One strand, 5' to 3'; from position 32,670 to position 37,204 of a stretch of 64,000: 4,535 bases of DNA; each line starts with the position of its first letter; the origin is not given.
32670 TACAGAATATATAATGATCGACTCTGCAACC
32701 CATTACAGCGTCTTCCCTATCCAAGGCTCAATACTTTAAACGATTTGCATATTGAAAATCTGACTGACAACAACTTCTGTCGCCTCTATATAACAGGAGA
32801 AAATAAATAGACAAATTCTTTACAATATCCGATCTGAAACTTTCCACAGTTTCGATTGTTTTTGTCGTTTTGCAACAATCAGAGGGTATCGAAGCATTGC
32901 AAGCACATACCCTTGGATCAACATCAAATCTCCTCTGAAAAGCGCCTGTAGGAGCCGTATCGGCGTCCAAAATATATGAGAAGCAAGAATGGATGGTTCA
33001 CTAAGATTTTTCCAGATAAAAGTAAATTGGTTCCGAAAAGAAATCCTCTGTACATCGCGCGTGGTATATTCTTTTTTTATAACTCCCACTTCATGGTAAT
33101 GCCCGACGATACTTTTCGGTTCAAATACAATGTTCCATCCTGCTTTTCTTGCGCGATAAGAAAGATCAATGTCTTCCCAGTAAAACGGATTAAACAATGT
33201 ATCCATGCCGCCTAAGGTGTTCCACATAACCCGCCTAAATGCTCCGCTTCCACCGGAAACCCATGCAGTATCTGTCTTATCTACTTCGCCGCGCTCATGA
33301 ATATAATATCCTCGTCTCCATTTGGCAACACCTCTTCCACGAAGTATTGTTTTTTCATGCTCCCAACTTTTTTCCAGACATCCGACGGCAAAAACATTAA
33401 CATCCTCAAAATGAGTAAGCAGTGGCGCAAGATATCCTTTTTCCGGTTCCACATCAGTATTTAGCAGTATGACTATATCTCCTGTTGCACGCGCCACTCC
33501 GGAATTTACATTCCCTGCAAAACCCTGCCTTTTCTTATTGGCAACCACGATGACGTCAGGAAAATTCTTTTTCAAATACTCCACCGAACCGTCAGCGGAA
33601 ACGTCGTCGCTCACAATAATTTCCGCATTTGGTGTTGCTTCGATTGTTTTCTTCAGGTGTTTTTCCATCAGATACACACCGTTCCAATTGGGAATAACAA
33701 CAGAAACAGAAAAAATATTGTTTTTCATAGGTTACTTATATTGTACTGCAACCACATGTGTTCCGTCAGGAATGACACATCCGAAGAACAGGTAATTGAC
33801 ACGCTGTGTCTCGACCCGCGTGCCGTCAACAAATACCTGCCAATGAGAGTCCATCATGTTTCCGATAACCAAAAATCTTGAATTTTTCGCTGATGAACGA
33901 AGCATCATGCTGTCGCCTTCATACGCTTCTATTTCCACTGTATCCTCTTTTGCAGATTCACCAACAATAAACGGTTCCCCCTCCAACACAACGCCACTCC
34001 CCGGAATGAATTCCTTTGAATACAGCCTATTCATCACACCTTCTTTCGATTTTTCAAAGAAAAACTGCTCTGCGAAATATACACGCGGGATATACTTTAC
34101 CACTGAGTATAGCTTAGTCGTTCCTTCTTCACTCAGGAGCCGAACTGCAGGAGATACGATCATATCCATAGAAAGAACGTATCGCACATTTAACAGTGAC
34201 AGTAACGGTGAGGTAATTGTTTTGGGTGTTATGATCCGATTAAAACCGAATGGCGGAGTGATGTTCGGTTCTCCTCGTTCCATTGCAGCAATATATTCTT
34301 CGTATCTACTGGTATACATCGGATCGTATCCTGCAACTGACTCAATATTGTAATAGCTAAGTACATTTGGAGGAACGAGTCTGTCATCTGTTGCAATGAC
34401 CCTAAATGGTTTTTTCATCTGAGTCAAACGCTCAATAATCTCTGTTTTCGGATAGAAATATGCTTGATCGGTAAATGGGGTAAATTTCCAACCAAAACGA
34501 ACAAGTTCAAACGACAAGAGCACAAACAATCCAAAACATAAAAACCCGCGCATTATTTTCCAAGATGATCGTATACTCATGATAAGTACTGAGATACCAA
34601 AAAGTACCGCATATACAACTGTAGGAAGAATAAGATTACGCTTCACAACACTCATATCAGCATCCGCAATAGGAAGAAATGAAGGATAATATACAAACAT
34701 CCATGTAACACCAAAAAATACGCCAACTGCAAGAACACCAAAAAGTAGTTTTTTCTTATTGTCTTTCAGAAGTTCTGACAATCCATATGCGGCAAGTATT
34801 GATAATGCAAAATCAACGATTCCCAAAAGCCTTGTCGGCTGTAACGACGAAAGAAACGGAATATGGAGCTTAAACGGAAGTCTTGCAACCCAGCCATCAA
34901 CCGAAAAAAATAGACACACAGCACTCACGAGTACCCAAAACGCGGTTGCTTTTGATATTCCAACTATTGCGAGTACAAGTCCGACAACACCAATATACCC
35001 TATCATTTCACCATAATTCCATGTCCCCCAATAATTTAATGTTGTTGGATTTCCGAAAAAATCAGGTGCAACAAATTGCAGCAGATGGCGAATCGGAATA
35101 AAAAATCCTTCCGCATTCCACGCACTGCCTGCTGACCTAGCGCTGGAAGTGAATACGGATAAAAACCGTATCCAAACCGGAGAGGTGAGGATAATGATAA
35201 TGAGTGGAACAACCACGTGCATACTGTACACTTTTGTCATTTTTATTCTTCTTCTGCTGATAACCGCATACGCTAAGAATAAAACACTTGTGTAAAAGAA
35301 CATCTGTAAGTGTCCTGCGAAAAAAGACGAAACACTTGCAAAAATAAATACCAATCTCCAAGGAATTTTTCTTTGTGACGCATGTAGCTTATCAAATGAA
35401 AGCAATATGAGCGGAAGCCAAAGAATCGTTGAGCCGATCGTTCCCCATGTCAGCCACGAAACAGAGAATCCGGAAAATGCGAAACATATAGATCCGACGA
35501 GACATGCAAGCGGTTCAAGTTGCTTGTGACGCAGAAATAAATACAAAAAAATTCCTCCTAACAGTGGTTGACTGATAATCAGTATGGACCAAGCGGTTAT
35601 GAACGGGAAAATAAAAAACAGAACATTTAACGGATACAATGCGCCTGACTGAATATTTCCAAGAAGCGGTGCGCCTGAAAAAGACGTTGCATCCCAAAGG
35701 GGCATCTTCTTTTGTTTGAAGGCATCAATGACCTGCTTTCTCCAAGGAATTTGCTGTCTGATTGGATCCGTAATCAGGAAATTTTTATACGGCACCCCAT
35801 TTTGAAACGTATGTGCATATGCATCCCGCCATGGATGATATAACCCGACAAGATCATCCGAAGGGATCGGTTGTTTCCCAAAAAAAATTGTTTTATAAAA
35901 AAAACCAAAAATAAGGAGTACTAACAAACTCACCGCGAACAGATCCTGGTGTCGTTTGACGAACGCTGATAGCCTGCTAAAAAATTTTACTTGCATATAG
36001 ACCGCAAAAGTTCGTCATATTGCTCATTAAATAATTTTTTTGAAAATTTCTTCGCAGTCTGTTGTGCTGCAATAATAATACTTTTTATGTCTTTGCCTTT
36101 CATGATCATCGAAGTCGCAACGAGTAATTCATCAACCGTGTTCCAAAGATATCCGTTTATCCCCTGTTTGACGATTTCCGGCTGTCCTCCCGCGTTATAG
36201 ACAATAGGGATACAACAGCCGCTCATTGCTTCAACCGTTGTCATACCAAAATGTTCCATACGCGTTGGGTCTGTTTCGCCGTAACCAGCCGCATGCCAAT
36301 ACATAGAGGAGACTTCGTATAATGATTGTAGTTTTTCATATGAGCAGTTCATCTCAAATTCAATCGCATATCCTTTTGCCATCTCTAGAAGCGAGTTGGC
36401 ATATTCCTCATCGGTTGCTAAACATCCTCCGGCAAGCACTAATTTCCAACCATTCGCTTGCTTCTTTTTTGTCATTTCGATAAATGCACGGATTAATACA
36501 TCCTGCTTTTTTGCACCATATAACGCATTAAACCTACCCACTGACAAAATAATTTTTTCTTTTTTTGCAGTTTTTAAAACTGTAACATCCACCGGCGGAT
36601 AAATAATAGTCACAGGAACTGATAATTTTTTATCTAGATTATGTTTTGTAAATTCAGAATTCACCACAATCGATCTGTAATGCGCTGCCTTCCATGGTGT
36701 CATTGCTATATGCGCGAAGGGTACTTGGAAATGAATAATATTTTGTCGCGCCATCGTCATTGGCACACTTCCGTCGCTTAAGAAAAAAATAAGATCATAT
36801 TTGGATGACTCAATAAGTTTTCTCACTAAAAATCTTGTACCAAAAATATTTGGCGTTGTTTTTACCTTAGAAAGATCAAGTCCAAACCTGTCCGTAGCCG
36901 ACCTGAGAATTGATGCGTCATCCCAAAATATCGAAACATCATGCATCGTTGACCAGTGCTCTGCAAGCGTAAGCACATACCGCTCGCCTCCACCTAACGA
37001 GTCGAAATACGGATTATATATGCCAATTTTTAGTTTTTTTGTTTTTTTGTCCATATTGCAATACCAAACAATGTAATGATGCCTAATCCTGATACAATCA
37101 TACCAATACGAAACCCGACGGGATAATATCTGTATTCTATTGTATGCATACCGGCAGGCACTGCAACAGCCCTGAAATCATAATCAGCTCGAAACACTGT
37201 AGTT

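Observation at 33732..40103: CsbB/YfhO-like three-component glycosylation modules, duplicated (GT2 - YfhO - GT4 - YfhO - GT2)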

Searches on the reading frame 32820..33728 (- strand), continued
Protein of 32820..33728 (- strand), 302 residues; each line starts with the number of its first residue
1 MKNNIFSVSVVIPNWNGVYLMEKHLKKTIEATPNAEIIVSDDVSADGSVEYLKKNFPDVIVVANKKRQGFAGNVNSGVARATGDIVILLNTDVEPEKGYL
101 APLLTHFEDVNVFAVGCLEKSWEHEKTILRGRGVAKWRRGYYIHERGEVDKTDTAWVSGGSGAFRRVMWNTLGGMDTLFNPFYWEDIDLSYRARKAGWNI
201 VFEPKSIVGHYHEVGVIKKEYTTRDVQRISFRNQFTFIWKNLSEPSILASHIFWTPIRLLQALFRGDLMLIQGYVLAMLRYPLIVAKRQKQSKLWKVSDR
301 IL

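Call 45: fold_search(model_id=the predicted structure, library=pdb)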
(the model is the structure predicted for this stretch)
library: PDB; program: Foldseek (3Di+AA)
matches with E <= 10: 1553; with E <= 0.001: 457
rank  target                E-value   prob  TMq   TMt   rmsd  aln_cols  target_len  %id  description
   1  2ffu_A                3.5e-17  1.00  0.72  0.46   4.5       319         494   17  Crystal Structure of Human ppGalNAcT-2 complexed with UDP and EA2 (released 2006-01-31)
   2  4d0z_F                4.8e-17  1.00  0.70  0.44   3.9       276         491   17  GalNAc-T2 crystal soaked with UDP-5SGalNAc, mEA2 and manganese (Higher resolution dataset) (released 2014-05-28)
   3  6pxu_A                4.8e-17  1.00  0.68  0.41   3.8       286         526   18  Crystal structure of human GalNAc-T12 bound to a diglycosylated peptide, Mn2+, and UDP (released 2019-09-25)
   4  5ndf_E                7.2e-17  1.00  0.71  0.45   5.2       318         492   16  Small-molecule inhibition of ppGalNAc-Ts selectively reduces mucin-type O-glycosylation (released 2017-11-01)
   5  6nqt_C                8.1e-17  1.00  0.73  0.47   4.3       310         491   17  GalNac-T2 soaked with UDP-sugar (released 2020-01-29)
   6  6e7i_A                8.1e-17  1.00  0.72  0.46   5.0       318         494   17  Human ppGalNAcT2 I253A/L310A Mutant with EA2 and UDP (released 2020-01-29)
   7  4d0t_B                8.6e-17  1.00  0.70  0.44   3.7       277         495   17  GalNAc-T2 crystal soaked with UDP-GalNAc, EA2 peptide and manganese (released 2014-05-28)
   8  6egs_A                9.2e-17  1.00  0.62  0.41   5.4       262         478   18  Crystal structure of the GalNAc-T2 F104S mutant in complex with UDP-GalNAc (released 2018-04-11)
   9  6nqt_F                9.7e-17  1.00  0.68  0.44   4.0       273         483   17  GalNac-T2 soaked with UDP-sugar (released 2020-01-29)
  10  6nqt_E                1.0e-16  1.00  0.68  0.44   3.6       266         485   17  GalNac-T2 soaked with UDP-sugar (released 2020-01-29)
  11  6pxu_B                1.2e-16  1.00  0.71  0.42   4.3       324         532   18  Crystal structure of human GalNAc-T12 bound to a diglycosylated peptide, Mn2+, and UDP (released 2019-09-25)
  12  4d0t_F                1.4e-16  1.00  0.70  0.45   7.2       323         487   16  GalNAc-T2 crystal soaked with UDP-GalNAc, EA2 peptide and manganese (released 2014-05-28)
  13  4d0t_A                2.0e-16  1.00  0.67  0.42   3.5       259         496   18  GalNAc-T2 crystal soaked with UDP-GalNAc, EA2 peptide and manganese (released 2014-05-28)
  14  6h0b_B                2.4e-16  1.00  0.66  0.40   3.7       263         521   20  Crystal structure of the human GalNAc-T4 in complex with UDP, manganese and the diglycopeptide 6. (released 2018-10-10)
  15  6e4q_A                2.4e-16  1.00  0.66  0.41   4.0       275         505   18  Crystal Structure of the Drosophila Melanogaster Polypeptide N-Acetylgalactosaminyl Transferase PGANT9A in Complex wit (released 2018-09-12)
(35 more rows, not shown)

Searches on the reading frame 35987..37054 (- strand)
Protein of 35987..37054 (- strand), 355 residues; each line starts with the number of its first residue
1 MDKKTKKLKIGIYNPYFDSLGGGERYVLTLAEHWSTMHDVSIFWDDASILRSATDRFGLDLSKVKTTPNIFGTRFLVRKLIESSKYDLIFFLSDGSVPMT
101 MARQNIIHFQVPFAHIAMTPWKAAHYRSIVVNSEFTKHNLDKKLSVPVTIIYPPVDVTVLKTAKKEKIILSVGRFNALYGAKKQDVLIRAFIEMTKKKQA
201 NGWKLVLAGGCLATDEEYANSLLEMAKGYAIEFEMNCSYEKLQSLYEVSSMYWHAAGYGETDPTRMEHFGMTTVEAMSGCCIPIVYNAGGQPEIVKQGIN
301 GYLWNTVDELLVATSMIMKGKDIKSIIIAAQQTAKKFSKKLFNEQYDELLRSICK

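Call 4: search_protein_families(library=pfam, proteins=[window:35987-37054:-], max_evalue=0.01)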
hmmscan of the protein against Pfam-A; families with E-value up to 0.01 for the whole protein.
window:35987-37054:- (355 aa): 5 families
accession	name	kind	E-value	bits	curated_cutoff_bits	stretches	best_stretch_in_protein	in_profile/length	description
PF00534.26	Glycos_transf_1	-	6.3e-20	71.8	26.4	1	161-306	10-142/172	Glycosyl transferases group 1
PF13692.12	Glyco_trans_1_4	-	3.8e-12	47.1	27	1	167-310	2-132/142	Glycosyl transferases group 1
PF13439.12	Glyco_transf_4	-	5.2e-09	36.8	28.5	1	21-158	2-169/170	Glycosyltransferase Family 4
PF20706.3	GT4-conflict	-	0.0016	17.9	26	1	147-286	173-310/385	Family 4 Glycosyltransferase in conflict systems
PF15924.11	ALG11_N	-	0.0085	16.6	29.8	0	9-99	3-97/209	ALG11 mannosyltransferase N-terminus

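Call 5: search_protein_families(library=ncbifam, proteins=[window:35987-37054:-], max_evalue=0.01)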
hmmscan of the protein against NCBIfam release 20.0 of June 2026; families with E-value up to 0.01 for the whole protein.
window:35987-37054:- (355 aa): 20 families
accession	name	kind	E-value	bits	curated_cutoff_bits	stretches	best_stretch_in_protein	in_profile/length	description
TIGR03999.1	thiol_BshA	equivalog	1.5e-10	40.6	273.7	1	162-353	195-373/375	N-acetyl-alpha-D-glucosaminyl L-malate synthase BshA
TIGR03449.1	mycothiol_MshA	equivalog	3.1e-09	36.2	462.5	1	162-342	216-392/406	D-inositol-3-phosphate glycosyltransferase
TIGR03088.1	stp2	hypoth_equivalog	2.2e-08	33.5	409.05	1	162-350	190-370/374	TIGR03088 family PEP-CTERM/XrtA system glycosyltransferase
NF050056.1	ProtGlycPglH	equivalog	1.7e-06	27.4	600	1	147-352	158-352/354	GalNAc-alpha-(1->4)-GalNAc-alpha-(1->3)-diNAcBac-PP-undecaprenol alpha-1,4-N-acetyl-D-galactosaminyltransferase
NF012028.0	PRK15484.1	subfamily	3.7e-06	26.3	618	1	160-332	187-347/380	lipopolysaccharide N-acetylglucosaminyltransferase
NF007396.0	PRK09922.1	equivalog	2.1e-05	23.6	385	1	266-352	269-357/361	lipopolysaccharide 1,6-galactosyltransferase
TIGR02095.1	glgA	subfamily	2.8e-05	23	328.45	1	160-298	288-410/477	glycogen/starch synthase, ADP-glucose type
TIGR02472.1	sucr_P_syn_N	equivalog_domain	5.4e-05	22.2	576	1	237-317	319-401/439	sucrose-phosphate synthase, putative, glycosyltransferase domain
NF041876.1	EPS_EpsE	equivalog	9.7e-05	21.8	400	1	169-330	217-369/389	exopolysaccharide biosynthesis GT4 family glycosyltransferase EpsE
TIGR02149.1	glgA_Coryne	subfamily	0.00017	20.9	302.4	1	203-339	233-364/391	glycogen synthase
NF001899.0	PRK00654.1-2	equivalog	0.00062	18.3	459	1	159-340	284-444/478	glycogen synthase GlgA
NF038229.1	Glyco4_Geo_Pelo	equivalog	0.00074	18.6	400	1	181-354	173-337/338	GPMC system family 4 glycosyltransferase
TIGR04063.1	stp3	hypoth_equivalog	0.001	18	442.05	1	173-337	217-374/397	TIGR04063 family PEP-CTERM/XrtA system glycosyltransferase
NF049988.1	MGlcDAGSynMgs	equivalog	0.0011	18.4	400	1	182-350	226-384/398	alpha-monoglucosyldiacylglycerol synthase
NF047880.1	glyco_SdgA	exception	0.0011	17.7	800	1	264-349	397-486/488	serine-aspartate repeat adhesin O-glycosyltransferase SdgA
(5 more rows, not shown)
